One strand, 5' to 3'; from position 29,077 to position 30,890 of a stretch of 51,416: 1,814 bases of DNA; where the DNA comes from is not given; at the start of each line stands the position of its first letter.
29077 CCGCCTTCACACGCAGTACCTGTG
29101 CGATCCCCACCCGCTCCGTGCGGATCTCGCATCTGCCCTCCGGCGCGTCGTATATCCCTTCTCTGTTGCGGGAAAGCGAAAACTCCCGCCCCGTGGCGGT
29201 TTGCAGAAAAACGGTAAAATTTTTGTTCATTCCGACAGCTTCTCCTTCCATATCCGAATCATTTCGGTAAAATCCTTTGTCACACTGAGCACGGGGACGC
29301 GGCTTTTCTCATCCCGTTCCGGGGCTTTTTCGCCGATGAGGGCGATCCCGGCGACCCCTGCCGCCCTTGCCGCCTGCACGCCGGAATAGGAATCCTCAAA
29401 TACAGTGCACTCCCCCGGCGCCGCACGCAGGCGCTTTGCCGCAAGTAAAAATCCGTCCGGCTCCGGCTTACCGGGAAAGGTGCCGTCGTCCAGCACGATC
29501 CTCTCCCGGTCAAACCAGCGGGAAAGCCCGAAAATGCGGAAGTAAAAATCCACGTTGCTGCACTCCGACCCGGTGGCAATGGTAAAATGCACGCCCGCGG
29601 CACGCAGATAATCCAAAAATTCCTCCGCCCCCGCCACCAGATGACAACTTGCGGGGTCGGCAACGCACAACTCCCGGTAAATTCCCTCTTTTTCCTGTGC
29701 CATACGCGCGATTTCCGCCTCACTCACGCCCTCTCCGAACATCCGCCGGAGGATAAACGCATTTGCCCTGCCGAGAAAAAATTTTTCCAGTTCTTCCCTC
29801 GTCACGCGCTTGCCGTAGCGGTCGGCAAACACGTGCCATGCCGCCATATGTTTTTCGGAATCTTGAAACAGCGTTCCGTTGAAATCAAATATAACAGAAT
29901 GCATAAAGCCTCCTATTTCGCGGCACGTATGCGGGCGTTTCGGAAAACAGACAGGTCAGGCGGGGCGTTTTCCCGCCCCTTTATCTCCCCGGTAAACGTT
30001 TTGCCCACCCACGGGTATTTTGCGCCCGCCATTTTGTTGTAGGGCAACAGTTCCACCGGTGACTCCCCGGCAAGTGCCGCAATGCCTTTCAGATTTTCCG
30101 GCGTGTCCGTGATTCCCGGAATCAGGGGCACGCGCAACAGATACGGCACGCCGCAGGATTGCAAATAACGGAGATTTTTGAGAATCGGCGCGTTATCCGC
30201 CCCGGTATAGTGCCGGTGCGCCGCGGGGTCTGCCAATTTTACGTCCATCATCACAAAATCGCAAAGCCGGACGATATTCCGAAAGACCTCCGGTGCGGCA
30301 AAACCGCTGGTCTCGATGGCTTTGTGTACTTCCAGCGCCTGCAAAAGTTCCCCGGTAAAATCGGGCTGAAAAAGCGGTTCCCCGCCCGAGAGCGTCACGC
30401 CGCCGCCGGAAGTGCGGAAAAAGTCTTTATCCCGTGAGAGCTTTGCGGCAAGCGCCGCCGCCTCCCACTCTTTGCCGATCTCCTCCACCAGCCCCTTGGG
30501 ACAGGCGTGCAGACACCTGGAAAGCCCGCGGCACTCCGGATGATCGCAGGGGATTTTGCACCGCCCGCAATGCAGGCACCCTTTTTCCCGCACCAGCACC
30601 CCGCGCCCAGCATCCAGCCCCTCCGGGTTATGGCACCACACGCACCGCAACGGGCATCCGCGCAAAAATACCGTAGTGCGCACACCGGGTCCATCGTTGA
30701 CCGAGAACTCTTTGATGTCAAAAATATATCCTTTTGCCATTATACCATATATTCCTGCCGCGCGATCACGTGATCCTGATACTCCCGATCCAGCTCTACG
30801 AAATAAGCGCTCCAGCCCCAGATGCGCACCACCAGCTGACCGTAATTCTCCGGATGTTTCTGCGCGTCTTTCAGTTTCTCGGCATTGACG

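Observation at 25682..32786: Five-gene operon joining a compact glycyl-radical enzyme and its activase to a HAD hydrolase, a GH36 and a GH51 glycosidase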

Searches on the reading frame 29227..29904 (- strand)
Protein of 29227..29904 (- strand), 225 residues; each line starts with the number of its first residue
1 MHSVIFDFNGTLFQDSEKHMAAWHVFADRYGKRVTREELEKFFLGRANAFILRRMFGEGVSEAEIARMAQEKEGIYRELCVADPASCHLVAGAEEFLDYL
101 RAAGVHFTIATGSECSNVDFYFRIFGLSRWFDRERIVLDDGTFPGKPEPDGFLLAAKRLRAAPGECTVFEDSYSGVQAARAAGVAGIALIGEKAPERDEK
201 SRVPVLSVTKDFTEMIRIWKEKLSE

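Call 3: search_protein_families(library=pfam, proteins=[window:29227-29904:-], max_evalue=0.01)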
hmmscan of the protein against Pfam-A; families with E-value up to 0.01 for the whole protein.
window:29227-29904:- (225 aa): 4 families
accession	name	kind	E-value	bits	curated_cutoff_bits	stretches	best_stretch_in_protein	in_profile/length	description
PF00702.32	Hydrolase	-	3.6e-23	83.4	26.4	1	4-183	4-191/191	haloacid dehalogenase-like hydrolase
PF13419.12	HAD_2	-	1.4e-20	74.6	23.8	1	4-188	1-177/178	Haloacid dehalogenase-like hydrolase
PF12710.13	HAD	-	2.2e-06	28.7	27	1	4-161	1-161/189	haloacid dehalogenase-like hydrolase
PF13242.12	Hydrolase_like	-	0.00056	20.2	22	1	145-213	3-73/75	HAD-hyrolase-like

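Call 4: search_protein_families(library=ncbifam, proteins=[window:29227-29904:-], max_evalue=0.01)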
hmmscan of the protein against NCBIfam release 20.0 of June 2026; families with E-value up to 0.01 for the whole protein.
window:29227-29904:- (225 aa): 28 families (the best 25 are shown)
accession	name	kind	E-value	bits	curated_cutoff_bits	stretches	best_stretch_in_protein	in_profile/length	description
TIGR02009.1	PGMB-YQAB-SF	subfamily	2.6e-30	106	153.35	1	2-188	2-185/186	beta-phosphoglucomutase family hydrolase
TIGR01990.1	bPGM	equivalog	1.9e-22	80.1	189.4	1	2-189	2-186/187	beta-phosphoglucomutase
NF053653.1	InDiPhoBT2121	equivalog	1.1e-19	70.9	245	1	2-190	2-187/216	inorganic diphosphatase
NF008610.0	PRK11587.1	equivalog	2.2e-19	69.6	282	1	3-199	5-191/219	sugar phosphatase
NF008000.0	PRK10725.1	equivalog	5.7e-19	69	215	1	3-186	7-182/188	fructose-1-phosphate/6-phosphogluconate phosphatase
NF046057.1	bifunc_MtlD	equivalog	2.4e-16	59.3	800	1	2-203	8-205/683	bifunctional mannitol-1-phosphate dehydrogenase/phosphatase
TIGR01449.2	PGP_bact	equivalog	4.9e-15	55.6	180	1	4-189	1-184/213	phosphoglycolate phosphatase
NF008087.0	PRK10826.1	equivalog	2.7e-12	46.8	191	1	2-190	8-192/222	hexitol phosphatase HxpB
TIGR01509.1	HAD-SF-IA-v3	subfamily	3e-11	43.7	29.4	1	138-187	104-152/154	HAD-IA family hydrolase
NF009698.0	PRK13223.1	equivalog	1.2e-10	41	466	1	4-192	16-203/272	phosphoglycolate phosphatase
NF009695.0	PRK13222.1-2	equivalog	1.3e-10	41.2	225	1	3-189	8-193/226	phosphoglycolate phosphatase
TIGR01454.1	AHBA_synth_RP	hypoth_equivalog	2.5e-10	40.3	246.65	1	89-198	76-183/205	AHBA synthesis associated protein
TIGR03351.1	PhnX-like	hypoth_equivalog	5.1e-10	39.7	218.9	1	4-204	4-204/220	phosphonatase-like hydrolase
NF009804.0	PRK13288.1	equivalog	1.1e-09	38.1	218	1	2-186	4-178/215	pyrophosphatase PpaX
NF007854.0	PRK10563.1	equivalog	2.3e-09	37.3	211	1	2-222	5-215/221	6-phosphogluconate phosphatase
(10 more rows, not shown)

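Call 31: search_solved_structures(query=window:29227-29904:-, max_evalue=1e-8)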
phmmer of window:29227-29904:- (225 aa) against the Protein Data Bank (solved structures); distinct sequences matched with E-value up to 1e-8: 35.
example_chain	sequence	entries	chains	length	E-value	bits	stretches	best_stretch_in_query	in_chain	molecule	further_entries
6w04_A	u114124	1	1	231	2.5e-35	125.3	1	1-192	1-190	HAD hydrolase, family IA, variant 3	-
3kbb_A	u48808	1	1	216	3.9e-16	62.5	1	1-187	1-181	Phosphorylated carbohydrates phosphatase TM_1254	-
3l5k_A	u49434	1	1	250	1.5e-14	57.3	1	4-212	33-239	Haloacid dehalogenase-like hydrolase domain-containing protein 1A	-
9m7l_A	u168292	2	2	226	1.8e-14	57.1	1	4-212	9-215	Pseudouridine-5'-phosphatase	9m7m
3dv9_A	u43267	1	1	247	2.4e-14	56.7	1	3-189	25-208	beta-phosphoglucomutase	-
5o6p_A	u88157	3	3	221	4.6e-14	55.8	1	3-207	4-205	Beta-phosphoglucomutase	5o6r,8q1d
6i03_A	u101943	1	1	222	4.7e-14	55.7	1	3-207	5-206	Beta-phosphoglucomutase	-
5ojz_A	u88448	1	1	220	5.9e-14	55.4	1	3-204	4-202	Beta-phosphoglucomutase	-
3qu7_A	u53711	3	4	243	6.4e-14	55.3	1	3-189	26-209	INORGANIC PYROPHOSPHATASE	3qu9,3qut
5ok0_A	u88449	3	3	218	8.9e-14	54.8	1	3-192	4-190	Beta-phosphoglucomutase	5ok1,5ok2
3qub_A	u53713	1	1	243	1.9e-13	53.7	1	3-189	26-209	INORGANIC PYROPHOSPHATASE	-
5olw_A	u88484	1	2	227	2.1e-13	53.6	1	3-214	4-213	Beta-phosphoglucomutase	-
1lvh_A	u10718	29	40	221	2.3e-13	53.5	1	3-207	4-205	beta-phosphoglucomutase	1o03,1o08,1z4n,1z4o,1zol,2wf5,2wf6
3fm9_A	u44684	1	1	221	2.3e-13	53.5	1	3-207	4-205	Beta-phosphoglucomutase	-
6hdh_A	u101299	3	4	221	2.7e-13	53.2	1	3-207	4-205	Beta-phosphoglucomutase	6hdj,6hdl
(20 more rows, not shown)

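Call 82: search_solved_structures(query=window:29227-29904:-, max_evalue=1e-15, show_alignments=2)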
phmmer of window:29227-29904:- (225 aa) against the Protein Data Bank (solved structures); distinct sequences matched with E-value up to 1e-15: 2.
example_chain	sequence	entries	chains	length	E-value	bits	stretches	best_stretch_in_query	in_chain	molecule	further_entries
6w04_A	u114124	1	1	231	2.5e-35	125.3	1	1-192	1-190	HAD hydrolase, family IA, variant 3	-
3kbb_A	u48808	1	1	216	3.9e-16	62.5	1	1-187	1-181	Phosphorylated carbohydrates phosphatase TM_1254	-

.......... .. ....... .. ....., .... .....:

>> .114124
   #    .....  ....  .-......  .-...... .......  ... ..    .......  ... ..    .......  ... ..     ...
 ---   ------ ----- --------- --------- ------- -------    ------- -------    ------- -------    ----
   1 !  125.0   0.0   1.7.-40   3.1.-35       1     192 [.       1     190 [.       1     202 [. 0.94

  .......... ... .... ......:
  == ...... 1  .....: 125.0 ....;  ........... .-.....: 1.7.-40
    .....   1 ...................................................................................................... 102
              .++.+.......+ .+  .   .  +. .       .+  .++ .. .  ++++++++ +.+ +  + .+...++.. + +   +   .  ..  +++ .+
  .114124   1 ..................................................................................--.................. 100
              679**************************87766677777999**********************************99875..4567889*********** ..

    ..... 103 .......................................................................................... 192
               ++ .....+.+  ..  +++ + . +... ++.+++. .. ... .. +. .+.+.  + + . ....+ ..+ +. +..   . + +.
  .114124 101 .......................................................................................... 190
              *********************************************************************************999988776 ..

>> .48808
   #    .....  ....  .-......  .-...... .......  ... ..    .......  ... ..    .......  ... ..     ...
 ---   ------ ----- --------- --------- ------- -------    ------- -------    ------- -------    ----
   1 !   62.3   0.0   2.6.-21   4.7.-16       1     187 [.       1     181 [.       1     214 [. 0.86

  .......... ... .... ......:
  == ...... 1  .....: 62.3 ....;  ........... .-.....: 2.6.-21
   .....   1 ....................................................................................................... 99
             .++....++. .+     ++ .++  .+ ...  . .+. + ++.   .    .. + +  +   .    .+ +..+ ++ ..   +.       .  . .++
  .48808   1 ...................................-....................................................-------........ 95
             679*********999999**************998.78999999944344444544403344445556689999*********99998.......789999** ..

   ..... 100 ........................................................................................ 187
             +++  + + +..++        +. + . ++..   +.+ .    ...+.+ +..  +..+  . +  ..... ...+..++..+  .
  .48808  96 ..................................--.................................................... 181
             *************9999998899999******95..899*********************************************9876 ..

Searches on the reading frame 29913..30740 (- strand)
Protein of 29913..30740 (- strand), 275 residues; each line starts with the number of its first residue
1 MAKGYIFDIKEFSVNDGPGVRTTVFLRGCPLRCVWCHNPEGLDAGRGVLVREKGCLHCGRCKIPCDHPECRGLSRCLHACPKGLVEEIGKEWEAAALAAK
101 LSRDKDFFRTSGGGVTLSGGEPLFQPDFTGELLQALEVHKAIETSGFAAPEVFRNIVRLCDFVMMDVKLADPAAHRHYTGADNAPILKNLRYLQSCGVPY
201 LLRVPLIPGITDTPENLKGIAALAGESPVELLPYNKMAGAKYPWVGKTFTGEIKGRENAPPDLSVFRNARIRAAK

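Call 3: search_protein_families(library=pfam, proteins=[window:29913-30740:-], max_evalue=0.01)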
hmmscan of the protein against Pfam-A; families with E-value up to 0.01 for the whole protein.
window:29913-30740:- (275 aa): 2 families
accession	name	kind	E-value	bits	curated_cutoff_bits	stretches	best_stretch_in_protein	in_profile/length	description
PF04055.27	Radical_SAM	-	1.7e-15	58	29.5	1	24-213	2-157/166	Radical SAM superfamily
PF13353.11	Fer4_12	-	1.7e-11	45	22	1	16-170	2-118/137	4Fe-4S single cluster domain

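Call 4: search_protein_families(library=ncbifam, proteins=[window:29913-30740:-], max_evalue=0.01)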
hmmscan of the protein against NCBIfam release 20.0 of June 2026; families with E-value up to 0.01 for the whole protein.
window:29913-30740:- (275 aa): 19 families
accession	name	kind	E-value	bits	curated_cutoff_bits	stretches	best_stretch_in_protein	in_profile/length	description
TIGR02494.1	PFLE_PFLC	subfamily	6.5e-76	255.4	174.35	1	6-251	1-271/293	glycyl-radical enzyme activating protein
NF043069.1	T4HPD_activ_SAM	equivalog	1.7e-64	218.1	425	1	4-252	2-271/299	trans-4-hydroxy-L-proline dehydratase activase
NF048010.1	SfplDhtActHpsHDes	equivalog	5.6e-62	209.2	430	1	3-250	5-279/298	(2S)-3-sulfopropanediol dehydratase activating enzyme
NF033717.2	HPDL_rSAM_activ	equivalog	1.2e-59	202.2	420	2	70-250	91-277/311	4-hydroxyphenylacetate decarboxylase activase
NF033719.1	ind_deCO2_activ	equivalog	2.2e-59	201.2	425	2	75-250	94-274/302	indoleacetate decarboxylase activase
TIGR04395.1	cutC_activ_rSAM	equivalog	6.9e-59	199.6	360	1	3-249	4-277/309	choline TMA-lyase-activating enzyme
NF007483.0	PRK10076.1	equivalog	1.7e-56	191.6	326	1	4-250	22-262/292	[formate-C-acetyltransferase]-activating enzyme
TIGR04003.1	rSAM_BssD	equivalog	6.1e-50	170.1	496.45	2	66-263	82-288/314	[benzylsuccinate synthase]-activating enzyme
NF048008.1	SfplDhtActHpfHKleb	equivalog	7.4e-50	170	500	1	6-222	2-240/308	(2S)-3-sulfopropanediol dehydratase activating enzyme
TIGR02493.1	PFLA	equivalog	1.2e-46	159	231.75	2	83-249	37-212/235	pyruvate formate-lyase-activating protein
TIGR04041.1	activase_YjjW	hypoth_equivalog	2.6e-38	132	250.2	1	6-226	4-226/276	YjjW family glycine radical enzyme activase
NF008356.0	PRK11145.1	equivalog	1.2e-29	103.4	375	2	87-250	46-218/246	pyruvate formate lyase 1-activating protein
TIGR02495.1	NrdG2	equivalog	7.6e-19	67.8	131.15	2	90-224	45-180/193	anaerobic ribonucleoside-triphosphate reductase activating protein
TIGR02491.1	NrdG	equivalog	1.1e-10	41.6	126.1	1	6-47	2-43/154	anaerobic ribonucleoside-triphosphate reductase activating protein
TIGR03963.1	rSAM_QueE_Clost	equivalog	7.7e-06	25.7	260.1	1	114-185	67-139/219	putative 7-carboxy-7-deazaguanine synthase QueE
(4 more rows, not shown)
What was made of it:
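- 29913..30740 (-): Radical-SAM GRE activase, 275 aa: CX3CX2C (C29, C33, C36) plus a shortened ferredoxin-like insert with 7 Cys. TIGR02494, 255.4 bits against a cut-off of 174 (call 4).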
